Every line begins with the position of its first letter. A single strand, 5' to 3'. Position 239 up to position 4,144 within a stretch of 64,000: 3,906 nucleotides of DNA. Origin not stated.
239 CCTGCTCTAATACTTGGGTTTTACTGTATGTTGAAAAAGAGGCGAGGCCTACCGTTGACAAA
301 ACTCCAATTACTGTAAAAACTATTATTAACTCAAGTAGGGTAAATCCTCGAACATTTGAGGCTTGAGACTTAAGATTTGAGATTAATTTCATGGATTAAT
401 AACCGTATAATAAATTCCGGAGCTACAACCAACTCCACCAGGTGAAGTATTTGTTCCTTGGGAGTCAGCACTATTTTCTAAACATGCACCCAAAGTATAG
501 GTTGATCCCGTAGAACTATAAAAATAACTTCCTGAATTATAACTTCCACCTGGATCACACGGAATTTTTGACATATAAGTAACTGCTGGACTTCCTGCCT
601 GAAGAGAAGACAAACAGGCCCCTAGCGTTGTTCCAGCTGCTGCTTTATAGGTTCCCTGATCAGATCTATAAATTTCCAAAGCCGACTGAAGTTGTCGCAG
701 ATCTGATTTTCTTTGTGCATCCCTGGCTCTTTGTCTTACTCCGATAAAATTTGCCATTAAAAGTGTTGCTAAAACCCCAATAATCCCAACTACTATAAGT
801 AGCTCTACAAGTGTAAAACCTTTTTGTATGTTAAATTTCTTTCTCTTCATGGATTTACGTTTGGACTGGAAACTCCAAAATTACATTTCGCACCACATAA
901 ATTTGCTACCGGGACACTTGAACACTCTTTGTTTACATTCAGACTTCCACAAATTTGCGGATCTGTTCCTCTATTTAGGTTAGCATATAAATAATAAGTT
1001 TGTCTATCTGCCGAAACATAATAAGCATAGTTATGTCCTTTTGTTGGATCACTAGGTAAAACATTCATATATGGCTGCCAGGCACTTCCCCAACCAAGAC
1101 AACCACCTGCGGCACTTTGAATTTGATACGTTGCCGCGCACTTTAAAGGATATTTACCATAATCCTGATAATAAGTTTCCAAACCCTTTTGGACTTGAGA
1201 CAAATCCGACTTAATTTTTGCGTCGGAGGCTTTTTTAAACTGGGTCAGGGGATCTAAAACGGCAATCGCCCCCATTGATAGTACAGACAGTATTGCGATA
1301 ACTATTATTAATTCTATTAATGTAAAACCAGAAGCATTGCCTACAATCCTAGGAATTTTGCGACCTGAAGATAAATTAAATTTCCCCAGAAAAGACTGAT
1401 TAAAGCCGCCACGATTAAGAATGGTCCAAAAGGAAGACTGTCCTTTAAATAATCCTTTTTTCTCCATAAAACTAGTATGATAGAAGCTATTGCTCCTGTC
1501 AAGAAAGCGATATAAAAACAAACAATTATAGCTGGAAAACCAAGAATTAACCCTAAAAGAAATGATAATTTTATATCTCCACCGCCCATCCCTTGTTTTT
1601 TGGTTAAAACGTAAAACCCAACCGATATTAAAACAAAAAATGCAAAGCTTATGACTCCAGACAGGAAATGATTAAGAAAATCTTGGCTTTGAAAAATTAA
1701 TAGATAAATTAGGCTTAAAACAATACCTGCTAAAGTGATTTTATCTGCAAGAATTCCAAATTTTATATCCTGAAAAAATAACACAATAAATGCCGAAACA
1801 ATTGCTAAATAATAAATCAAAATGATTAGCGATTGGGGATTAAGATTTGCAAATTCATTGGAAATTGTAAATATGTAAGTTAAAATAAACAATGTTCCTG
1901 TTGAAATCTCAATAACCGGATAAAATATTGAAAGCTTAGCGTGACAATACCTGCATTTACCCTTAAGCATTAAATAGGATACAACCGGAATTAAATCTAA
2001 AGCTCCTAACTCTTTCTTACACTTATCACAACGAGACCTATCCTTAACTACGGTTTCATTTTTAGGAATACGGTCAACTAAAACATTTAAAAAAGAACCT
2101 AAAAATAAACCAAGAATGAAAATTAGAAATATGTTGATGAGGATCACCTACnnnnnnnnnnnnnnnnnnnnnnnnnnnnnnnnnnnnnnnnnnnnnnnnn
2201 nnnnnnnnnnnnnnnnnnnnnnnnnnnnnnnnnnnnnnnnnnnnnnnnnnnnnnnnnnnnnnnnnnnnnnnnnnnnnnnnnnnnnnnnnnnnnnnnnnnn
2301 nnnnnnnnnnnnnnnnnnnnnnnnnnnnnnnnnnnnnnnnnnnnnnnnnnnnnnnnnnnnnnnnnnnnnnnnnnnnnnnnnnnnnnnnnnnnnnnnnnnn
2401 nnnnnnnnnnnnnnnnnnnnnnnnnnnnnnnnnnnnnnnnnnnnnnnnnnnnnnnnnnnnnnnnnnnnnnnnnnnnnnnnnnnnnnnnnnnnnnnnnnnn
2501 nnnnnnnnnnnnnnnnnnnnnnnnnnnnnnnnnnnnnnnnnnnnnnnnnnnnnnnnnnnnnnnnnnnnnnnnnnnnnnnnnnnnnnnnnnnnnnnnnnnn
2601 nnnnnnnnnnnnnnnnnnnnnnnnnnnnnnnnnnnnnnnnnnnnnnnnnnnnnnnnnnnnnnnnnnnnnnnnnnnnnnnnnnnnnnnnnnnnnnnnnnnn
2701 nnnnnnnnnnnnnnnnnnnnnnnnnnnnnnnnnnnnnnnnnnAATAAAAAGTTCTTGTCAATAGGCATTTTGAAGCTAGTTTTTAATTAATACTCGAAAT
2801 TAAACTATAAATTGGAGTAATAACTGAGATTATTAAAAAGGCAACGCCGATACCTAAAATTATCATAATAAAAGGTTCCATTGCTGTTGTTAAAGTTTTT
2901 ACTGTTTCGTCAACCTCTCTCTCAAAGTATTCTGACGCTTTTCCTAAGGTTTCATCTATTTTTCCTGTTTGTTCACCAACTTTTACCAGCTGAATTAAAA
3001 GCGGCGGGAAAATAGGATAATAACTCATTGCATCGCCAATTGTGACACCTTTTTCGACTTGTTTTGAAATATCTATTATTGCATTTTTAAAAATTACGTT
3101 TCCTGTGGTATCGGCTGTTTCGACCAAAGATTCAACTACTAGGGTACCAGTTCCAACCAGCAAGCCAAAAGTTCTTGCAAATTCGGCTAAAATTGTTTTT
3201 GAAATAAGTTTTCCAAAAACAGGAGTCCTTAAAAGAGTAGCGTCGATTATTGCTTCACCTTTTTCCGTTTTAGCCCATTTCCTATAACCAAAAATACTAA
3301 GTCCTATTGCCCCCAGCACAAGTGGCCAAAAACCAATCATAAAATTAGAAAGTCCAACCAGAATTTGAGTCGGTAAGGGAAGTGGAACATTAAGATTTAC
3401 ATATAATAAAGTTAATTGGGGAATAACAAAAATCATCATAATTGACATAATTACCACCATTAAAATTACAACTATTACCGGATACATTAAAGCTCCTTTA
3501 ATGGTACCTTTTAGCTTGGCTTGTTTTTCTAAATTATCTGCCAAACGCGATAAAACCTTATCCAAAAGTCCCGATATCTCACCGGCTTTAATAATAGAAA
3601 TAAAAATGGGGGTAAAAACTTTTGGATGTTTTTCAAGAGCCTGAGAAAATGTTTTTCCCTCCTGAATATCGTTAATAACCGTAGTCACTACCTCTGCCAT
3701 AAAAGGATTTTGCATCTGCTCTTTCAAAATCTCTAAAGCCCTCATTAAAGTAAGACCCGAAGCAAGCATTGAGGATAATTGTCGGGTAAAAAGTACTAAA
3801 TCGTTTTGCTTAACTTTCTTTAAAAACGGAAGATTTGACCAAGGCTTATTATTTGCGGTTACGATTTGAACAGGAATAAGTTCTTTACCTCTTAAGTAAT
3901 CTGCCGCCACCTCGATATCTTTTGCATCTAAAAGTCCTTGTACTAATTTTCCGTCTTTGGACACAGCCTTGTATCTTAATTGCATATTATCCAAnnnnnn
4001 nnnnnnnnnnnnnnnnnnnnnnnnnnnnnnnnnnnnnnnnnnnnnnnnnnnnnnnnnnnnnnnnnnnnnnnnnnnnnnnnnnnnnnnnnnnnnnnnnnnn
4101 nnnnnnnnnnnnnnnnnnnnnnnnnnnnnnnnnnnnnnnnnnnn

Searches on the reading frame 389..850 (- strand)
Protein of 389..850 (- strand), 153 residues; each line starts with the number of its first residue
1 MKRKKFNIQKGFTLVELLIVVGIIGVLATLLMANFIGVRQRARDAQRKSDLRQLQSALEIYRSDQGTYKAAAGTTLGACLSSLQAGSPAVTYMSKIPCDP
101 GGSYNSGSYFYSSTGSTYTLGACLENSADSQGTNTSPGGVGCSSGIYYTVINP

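Call 54: search_protein_families(library=pfam, proteins=[window:389-850:-], max_evalue=0.00001)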
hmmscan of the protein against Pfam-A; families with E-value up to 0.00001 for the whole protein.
window:389-850:- (153 aa): 1 family
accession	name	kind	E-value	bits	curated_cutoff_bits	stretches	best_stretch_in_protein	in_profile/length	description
PF07963.17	N_methyl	-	2e-07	30.7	21.2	1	9-31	4-26/27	Prokaryotic N-terminal methylation motif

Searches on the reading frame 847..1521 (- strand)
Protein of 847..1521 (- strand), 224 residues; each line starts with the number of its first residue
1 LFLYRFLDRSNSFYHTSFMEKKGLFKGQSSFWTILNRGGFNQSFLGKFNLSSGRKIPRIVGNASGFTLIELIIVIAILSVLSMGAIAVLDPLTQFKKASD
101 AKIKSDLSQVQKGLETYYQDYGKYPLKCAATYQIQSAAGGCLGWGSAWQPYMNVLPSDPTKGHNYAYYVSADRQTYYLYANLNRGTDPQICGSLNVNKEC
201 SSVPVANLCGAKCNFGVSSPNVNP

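Call 54: search_protein_families(library=pfam, proteins=[window:847-1521:-], max_evalue=0.00001)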
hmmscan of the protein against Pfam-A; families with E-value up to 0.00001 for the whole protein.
window:847-1521:- (224 aa): 2 families
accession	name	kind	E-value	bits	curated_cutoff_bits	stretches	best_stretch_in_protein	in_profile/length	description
PF07963.17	N_methyl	-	1.9e-07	30.8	21.2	1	62-86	3-27/27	Prokaryotic N-terminal methylation motif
PF08334.16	T2SSG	-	2e-06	28.3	21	1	93-180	4-89/108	Type II secretion system (T2SS), protein G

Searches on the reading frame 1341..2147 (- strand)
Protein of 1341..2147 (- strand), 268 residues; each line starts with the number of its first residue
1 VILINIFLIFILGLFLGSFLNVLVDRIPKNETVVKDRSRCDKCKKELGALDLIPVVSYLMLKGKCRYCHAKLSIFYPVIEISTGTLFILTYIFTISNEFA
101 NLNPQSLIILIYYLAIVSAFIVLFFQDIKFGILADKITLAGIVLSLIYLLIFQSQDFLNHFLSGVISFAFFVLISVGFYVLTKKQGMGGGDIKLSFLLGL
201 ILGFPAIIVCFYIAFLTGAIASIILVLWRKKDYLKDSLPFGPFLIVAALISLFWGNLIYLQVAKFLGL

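Call 54: search_protein_families(library=pfam, proteins=[window:1341-2147:-], max_evalue=0.00001)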
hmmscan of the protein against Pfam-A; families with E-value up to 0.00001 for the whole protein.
window:1341-2147:- (268 aa): 2 families
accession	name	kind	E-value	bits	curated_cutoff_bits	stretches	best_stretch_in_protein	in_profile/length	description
PF06750.18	A24_N_bact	-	4.9e-32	110.3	23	1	11-92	1-82/84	Bacterial Peptidase A24 N-terminal domain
PF01478.23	Peptidase_A24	-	1.2e-14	55.1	26.5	1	115-222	2-103/104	Type IV leader peptidase family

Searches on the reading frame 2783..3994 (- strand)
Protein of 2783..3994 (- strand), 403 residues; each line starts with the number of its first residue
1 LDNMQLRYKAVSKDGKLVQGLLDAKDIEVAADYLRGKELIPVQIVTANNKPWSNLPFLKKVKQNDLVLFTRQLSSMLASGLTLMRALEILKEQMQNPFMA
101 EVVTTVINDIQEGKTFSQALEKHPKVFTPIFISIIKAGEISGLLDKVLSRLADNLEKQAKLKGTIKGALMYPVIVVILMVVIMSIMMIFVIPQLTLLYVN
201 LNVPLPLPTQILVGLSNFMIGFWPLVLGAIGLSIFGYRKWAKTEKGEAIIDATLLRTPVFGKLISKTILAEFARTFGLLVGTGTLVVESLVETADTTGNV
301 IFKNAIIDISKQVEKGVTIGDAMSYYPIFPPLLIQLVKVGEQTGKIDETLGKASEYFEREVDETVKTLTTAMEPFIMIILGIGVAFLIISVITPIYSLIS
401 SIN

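Call 54: search_protein_families(library=pfam, proteins=[window:2783-3994:-], max_evalue=0.00001)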
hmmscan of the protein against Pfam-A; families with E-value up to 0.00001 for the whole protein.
window:2783-3994:- (403 aa): 1 family
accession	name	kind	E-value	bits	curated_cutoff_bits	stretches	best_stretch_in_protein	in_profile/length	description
PF00482.28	T2SSF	-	9.4e-62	207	25.2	2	69-192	1-125/125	Type II secretion system (T2SS), protein F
